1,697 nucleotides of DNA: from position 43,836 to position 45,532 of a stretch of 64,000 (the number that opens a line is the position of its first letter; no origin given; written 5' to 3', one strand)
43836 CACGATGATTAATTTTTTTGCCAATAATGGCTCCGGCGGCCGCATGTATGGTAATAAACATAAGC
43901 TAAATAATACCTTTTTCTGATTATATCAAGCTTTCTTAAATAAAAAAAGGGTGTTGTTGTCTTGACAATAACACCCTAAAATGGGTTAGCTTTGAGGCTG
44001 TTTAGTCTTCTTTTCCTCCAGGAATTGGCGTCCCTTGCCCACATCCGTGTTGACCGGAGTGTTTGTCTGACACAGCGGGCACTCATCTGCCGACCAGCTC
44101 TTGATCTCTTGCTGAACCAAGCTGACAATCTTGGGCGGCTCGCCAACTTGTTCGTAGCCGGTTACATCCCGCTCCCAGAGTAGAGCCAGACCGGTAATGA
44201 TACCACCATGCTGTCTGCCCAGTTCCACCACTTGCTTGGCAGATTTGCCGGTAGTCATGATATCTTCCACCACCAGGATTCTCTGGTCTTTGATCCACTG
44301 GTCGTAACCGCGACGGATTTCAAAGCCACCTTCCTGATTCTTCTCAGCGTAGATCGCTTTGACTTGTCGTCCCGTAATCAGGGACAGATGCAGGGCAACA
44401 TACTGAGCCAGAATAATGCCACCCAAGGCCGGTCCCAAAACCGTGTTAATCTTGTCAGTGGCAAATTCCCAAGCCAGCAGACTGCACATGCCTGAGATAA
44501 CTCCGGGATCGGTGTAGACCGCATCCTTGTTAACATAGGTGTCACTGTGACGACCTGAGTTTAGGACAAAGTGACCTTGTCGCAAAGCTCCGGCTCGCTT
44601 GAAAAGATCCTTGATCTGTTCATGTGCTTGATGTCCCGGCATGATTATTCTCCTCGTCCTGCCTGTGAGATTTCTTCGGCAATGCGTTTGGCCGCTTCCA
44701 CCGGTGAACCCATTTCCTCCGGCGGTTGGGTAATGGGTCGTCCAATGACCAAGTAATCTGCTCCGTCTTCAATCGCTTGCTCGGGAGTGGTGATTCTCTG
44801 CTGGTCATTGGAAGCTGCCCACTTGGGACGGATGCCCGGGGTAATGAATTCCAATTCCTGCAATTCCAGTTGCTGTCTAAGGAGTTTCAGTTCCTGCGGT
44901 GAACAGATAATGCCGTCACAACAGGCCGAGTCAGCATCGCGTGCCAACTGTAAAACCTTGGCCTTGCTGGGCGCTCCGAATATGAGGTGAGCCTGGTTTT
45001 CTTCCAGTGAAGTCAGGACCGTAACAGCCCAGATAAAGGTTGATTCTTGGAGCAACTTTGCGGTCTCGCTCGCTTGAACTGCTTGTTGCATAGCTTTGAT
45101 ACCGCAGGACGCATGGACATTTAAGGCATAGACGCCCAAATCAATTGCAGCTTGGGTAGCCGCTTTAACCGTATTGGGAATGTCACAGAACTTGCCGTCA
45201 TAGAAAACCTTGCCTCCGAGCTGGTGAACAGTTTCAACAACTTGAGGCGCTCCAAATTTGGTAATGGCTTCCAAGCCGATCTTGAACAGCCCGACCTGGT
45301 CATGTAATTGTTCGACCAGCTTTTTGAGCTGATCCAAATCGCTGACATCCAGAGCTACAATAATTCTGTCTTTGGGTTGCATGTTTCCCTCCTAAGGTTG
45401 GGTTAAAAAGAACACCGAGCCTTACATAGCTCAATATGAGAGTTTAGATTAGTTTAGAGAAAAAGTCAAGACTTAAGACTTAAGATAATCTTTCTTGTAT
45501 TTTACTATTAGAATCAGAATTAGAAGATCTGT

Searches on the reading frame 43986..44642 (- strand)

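Call 83: search_protein_families(library=pfam, proteins=[window:43986-44642:-], max_evalue=0.001)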
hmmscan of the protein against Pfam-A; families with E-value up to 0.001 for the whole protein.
window:43986-44642:- (218 aa): 1 family
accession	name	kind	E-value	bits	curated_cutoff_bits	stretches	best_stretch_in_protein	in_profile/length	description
PF00156.33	Pribosyltran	-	1.4e-09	37.9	26.3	1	42-183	5-149/158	Phosphoribosyl transferase domain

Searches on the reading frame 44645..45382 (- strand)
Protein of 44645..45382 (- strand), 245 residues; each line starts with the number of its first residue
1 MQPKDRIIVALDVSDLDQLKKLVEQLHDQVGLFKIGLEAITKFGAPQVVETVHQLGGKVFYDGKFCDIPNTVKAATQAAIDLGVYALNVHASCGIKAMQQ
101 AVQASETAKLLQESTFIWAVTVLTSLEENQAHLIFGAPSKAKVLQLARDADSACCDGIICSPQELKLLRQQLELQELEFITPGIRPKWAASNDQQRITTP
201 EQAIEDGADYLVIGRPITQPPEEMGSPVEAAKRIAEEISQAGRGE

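Call 83: search_protein_families(library=pfam, proteins=[window:44645-45382:-], max_evalue=0.001)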
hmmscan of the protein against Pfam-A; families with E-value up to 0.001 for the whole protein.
window:44645-45382:- (245 aa): 1 family
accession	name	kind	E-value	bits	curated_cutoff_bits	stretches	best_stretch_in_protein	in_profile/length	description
PF00215.30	OMPdecase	-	8.8e-49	166.8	27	1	6-233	2-220/221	Orotidine 5'-phosphate decarboxylase / HUMPS family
